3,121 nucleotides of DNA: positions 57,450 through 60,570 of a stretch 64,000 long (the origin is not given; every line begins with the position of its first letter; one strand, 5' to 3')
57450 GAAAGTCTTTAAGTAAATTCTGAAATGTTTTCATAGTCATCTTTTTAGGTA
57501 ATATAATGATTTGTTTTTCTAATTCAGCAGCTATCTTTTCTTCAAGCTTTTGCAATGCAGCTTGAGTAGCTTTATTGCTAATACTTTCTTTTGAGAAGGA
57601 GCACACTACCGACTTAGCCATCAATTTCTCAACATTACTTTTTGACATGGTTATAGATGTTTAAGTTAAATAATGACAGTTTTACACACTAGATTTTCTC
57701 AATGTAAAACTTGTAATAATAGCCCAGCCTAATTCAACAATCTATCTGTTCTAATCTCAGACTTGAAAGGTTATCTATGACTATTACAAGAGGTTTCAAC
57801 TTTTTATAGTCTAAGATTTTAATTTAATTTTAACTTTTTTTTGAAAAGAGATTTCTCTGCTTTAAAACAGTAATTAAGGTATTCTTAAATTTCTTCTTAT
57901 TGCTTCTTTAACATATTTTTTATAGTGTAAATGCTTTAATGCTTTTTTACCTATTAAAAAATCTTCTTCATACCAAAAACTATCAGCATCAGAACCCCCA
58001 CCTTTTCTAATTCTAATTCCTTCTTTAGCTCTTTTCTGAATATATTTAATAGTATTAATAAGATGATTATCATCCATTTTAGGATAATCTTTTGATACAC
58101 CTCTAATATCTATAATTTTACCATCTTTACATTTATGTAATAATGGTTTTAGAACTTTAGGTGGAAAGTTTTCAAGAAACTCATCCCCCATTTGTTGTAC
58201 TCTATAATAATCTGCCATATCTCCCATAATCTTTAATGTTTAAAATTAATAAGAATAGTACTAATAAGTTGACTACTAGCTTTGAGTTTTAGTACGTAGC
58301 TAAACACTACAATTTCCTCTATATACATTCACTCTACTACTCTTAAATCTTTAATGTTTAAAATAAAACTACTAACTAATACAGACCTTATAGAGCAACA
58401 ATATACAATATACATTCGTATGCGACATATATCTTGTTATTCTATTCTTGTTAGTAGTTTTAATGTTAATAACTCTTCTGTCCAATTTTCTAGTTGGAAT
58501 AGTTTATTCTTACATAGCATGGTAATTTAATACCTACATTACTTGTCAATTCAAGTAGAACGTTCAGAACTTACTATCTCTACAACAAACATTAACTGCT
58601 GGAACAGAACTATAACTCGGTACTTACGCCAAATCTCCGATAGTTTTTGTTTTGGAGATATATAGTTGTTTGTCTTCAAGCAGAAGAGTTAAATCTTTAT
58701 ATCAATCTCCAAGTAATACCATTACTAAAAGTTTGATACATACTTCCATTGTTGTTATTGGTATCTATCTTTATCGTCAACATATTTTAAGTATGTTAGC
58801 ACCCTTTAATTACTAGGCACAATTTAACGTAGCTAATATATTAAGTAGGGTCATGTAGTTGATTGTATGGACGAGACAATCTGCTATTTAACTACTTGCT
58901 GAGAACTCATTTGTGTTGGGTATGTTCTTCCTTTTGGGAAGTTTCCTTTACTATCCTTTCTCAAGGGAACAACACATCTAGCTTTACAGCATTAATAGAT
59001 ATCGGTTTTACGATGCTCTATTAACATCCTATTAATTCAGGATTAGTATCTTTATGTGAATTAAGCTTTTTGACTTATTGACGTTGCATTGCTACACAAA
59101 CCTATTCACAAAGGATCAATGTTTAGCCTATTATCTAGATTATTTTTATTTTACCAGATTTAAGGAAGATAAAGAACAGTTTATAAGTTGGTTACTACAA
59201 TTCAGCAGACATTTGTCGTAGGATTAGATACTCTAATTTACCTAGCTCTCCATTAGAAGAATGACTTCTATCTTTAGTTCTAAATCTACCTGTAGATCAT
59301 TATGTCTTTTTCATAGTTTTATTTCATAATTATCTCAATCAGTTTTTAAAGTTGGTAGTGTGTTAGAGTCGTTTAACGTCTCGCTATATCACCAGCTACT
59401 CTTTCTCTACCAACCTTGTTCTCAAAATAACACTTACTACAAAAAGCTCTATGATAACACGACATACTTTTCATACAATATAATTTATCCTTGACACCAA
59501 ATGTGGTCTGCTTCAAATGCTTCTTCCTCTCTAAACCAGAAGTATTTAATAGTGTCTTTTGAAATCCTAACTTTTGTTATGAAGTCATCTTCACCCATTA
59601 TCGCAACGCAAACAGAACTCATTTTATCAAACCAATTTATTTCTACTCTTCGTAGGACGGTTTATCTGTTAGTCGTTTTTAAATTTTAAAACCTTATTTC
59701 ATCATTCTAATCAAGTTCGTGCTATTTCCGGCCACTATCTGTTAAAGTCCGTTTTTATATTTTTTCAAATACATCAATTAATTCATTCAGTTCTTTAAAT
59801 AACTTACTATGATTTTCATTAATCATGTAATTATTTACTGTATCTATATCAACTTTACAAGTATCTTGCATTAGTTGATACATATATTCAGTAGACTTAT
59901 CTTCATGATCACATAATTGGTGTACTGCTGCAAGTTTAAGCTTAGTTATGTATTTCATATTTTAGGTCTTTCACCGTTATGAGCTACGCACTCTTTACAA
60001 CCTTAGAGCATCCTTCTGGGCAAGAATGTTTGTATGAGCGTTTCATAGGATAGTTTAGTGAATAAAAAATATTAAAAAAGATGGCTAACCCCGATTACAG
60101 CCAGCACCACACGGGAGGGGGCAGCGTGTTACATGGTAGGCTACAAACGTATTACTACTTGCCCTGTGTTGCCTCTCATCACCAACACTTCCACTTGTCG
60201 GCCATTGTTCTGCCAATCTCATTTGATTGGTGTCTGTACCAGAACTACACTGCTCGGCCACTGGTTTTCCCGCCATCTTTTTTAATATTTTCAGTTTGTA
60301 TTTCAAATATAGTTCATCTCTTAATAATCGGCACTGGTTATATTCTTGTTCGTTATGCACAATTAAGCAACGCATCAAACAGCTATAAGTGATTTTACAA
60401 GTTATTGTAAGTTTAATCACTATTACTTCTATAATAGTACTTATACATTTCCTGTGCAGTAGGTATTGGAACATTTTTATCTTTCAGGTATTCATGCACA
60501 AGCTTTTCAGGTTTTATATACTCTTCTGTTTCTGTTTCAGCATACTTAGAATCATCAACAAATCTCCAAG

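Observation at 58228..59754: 1.5-kb region with no ORF over 60 aa in any frame: candidate large structured ncRNA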

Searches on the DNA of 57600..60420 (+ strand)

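Call 5: search_rna_families(source=window, start=57600, end=60400, threshold=evalue, max_evalue=10)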
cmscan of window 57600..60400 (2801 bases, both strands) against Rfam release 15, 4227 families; matches with E-value up to 10: 3.
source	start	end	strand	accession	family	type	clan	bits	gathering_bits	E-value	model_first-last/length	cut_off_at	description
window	60286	60369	-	RF00349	snoR11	Gene; snRNA; snoRNA; CD-box;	-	20.3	50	4.1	1-90/90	no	Small nucleolar RNA R11/Z151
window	59831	59898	-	RF03686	mir-9424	Gene; miRNA;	-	19.7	90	1.1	1-68/68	no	mir-9424 microRNA precursor family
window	59331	59437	-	RF03102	RAGATH-33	Gene; sRNA;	-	16.5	120.4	3.8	1-113/113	no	RAGATH-33 RNA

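Call 7: search_dna_similar(query=window:57600-60400:+, collection=phages, mode=distant, max_rows=30)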
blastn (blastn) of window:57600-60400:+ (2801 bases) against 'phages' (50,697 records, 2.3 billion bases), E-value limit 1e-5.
No match.

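Call 37: search_rna_families(sources=[L006, L005], threshold=evalue, max_evalue=1)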
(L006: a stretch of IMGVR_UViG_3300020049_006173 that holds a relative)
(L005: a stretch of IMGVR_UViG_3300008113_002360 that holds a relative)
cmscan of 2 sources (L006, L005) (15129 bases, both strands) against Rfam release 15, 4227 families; matches with E-value up to 1: 2.
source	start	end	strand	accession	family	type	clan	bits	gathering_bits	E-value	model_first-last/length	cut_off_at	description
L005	7803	8192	+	RF00023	tmRNA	Gene;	CL00001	75.6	47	3.5e-28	1-374/374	no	transfer-messenger RNA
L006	5478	5526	-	RF00048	Entero_CRE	Cis-reg;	-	31.1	55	0.025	1-61/61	no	Enterovirus cis-acting replication element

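Call 39: search_rna_families(sources=[L022, L023, L025, L028, L029, L034, L036, L045, L048, L054, L058, L074, L085, L096, L117, L118, L065, L083], threshold=gathering)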
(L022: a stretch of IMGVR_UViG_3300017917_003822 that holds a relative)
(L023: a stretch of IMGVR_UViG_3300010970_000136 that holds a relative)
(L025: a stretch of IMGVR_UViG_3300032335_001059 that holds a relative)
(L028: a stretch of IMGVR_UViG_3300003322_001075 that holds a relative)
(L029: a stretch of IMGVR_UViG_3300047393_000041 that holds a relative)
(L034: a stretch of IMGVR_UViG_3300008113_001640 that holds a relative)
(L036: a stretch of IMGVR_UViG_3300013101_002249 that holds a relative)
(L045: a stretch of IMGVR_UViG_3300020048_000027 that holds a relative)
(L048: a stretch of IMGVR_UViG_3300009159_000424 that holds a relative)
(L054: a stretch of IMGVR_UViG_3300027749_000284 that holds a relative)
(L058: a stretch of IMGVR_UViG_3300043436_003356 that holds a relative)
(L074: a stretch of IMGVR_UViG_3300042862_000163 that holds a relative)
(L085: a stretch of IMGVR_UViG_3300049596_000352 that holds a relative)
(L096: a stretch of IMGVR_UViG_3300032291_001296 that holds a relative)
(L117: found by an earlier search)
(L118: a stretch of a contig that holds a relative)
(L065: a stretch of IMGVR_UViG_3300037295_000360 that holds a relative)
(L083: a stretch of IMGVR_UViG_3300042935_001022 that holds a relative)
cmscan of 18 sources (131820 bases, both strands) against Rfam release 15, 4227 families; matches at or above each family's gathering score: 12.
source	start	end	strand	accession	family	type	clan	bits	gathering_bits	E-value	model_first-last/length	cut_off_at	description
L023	2992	3317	+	RF00023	tmRNA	Gene;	CL00001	87.2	47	3.9e-32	1-374/374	no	transfer-messenger RNA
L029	2254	2658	+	RF00023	tmRNA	Gene;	CL00001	81.4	47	1.1e-29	1-374/374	no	transfer-messenger RNA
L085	7054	7375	+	RF00023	tmRNA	Gene;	CL00001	79.1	47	9.7e-29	1-374/374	no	transfer-messenger RNA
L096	6064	6414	+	RF00023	tmRNA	Gene;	CL00001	73.6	47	2.1e-26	1-374/374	no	transfer-messenger RNA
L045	670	742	-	RF00005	tRNA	Gene; tRNA;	CL00001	64.7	29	1.9e-11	1-71/71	no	tRNA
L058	356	736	+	RF00023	tmRNA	Gene;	CL00001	63.9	47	2.7e-22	1-374/374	no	transfer-messenger RNA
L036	6941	7015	+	RF00005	tRNA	Gene; tRNA;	CL00001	51.2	29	9.4e-08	1-71/71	no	tRNA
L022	6148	6257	+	RF00005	tRNA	Gene; tRNA;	CL00001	48.2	29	6.5e-07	1-71/71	no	tRNA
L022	5313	5390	+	RF00005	tRNA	Gene; tRNA;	CL00001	45.9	29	2.8e-06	1-71/71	no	tRNA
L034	2884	2956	+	RF00005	tRNA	Gene; tRNA;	CL00001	41.1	29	5.8e-05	1-71/71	no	tRNA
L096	5904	5977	+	RF00005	tRNA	Gene; tRNA;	CL00001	40.6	29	8.2e-05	1-71/71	no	tRNA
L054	3245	3324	-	RF00005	tRNA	Gene; tRNA;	CL00001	33.7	29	0.0065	1-71/71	no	tRNA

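Call 79: build_rna_model(alignment_id=A5, structure=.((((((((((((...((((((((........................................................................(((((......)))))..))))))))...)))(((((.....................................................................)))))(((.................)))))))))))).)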
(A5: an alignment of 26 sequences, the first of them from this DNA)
Model R1 built from alignment A5 (26 sequences, 240 columns); structure: as given.
model positions 170; base pairs 33; branch points 2; effective number of sequences 3.82; information 0.59 bits per position. Calibrated on 0.2 Mb of random sequence (short: E-values are rough).
structure used (alignment columns):
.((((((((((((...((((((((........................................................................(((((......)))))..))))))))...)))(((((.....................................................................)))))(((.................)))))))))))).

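Call 80: search_with_rna_model(model_id=R1, sources=[window, L003, L005, L006, L007, L008, L009, L019, L020, L021, L121, L001], max_evalue=1, show_alignments=1)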
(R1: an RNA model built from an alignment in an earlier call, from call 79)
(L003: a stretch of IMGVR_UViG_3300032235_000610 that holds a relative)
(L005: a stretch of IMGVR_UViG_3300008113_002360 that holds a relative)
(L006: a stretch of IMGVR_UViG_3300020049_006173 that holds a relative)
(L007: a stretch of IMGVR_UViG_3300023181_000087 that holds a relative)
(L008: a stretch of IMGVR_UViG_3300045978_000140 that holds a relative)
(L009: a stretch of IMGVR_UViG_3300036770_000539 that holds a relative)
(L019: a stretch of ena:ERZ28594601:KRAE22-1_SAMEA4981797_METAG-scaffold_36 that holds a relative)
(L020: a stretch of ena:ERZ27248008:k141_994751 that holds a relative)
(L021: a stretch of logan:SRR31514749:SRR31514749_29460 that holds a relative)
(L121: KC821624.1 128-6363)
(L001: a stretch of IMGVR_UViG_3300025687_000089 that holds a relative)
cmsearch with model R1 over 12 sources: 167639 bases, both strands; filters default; matches with E-value up to 1: 6.
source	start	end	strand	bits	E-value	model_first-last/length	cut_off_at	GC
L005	6210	6381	+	115.9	1.2e-19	1-170/170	no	0.34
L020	5210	5381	+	113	4.3e-19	1-170/170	no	0.34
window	58471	58690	-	105.4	1.2e-17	1-170/170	no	0.33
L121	1158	1356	+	44.7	4.1e-06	1-170/170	no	0.3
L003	5512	5644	+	18.2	0.43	1-170/170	no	0.28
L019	4512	4644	+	18.2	0.43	1-170/170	no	0.28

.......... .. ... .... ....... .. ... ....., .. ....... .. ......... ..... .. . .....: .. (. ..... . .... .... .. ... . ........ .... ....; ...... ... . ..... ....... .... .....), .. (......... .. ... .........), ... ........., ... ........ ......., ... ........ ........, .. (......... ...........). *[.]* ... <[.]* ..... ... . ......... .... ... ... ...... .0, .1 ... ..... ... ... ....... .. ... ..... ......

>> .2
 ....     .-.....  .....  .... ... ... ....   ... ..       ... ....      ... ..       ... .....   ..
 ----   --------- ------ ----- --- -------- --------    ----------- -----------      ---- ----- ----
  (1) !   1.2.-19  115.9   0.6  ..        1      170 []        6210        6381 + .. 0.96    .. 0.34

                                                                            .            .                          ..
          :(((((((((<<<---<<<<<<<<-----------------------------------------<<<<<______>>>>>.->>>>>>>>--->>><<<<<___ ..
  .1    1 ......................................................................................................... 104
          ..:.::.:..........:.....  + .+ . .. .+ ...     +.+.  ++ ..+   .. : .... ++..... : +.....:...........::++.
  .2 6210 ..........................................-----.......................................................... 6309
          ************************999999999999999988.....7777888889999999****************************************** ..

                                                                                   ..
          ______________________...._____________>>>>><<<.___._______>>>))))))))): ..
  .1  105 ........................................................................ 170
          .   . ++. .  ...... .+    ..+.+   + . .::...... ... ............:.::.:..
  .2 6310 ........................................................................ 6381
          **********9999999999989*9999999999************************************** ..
